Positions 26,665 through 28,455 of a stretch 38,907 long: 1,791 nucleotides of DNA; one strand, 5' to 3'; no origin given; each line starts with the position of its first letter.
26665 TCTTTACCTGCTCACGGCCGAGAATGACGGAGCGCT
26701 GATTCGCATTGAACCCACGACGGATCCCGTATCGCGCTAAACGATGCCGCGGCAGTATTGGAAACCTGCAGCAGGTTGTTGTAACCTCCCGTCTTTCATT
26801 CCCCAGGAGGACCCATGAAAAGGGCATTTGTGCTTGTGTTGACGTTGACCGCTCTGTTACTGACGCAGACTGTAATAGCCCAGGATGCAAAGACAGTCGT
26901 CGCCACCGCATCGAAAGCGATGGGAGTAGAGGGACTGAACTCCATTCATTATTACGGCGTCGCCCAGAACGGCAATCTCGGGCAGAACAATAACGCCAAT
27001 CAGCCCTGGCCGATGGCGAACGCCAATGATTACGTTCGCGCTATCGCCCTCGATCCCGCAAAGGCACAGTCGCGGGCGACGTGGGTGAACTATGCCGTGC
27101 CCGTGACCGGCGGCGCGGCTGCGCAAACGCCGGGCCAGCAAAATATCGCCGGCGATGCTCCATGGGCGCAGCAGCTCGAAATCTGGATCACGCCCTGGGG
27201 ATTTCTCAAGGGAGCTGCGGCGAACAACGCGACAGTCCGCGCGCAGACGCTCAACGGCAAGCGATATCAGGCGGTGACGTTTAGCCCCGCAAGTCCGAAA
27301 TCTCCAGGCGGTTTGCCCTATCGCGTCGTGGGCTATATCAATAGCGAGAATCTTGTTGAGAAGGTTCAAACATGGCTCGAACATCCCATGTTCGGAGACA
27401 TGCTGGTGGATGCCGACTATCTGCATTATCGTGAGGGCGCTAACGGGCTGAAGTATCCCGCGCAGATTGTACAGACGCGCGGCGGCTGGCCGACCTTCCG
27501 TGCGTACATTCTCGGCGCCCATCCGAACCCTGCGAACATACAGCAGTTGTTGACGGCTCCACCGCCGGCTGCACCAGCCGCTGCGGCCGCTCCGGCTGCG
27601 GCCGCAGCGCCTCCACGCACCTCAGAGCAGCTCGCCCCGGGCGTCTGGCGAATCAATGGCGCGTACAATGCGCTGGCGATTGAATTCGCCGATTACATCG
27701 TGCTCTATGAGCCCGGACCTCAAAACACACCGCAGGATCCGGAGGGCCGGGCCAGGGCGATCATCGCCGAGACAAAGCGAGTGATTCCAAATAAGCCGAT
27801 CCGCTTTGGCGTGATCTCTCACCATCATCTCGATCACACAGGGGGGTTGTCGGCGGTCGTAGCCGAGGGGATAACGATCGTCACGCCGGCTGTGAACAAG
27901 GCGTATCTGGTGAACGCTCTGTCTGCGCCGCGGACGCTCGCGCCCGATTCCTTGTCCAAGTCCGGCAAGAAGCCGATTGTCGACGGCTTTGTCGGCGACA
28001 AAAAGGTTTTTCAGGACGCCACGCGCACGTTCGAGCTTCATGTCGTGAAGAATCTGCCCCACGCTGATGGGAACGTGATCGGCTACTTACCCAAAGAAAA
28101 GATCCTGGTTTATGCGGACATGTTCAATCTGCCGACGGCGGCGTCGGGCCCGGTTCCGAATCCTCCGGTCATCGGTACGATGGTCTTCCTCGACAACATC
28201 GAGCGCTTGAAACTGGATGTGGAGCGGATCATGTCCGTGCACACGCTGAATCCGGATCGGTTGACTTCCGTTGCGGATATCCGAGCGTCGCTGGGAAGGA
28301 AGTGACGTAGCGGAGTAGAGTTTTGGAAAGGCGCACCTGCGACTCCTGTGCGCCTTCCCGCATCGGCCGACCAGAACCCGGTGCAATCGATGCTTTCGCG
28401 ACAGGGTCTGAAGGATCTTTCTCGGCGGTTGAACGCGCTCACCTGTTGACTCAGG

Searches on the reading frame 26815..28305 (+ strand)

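Call 97: search_protein_families(library=pfam, proteins=[window:26815-28305:+], max_evalue=0.001)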
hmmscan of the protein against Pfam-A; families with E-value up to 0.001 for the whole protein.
window:26815-28305:+ (496 aa): 1 family
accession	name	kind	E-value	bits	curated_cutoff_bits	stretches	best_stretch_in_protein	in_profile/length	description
PF00753.33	Lactamase_B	-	1.9e-06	28.4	22.7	1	284-443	6-157/196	Metallo-beta-lactamase superfamily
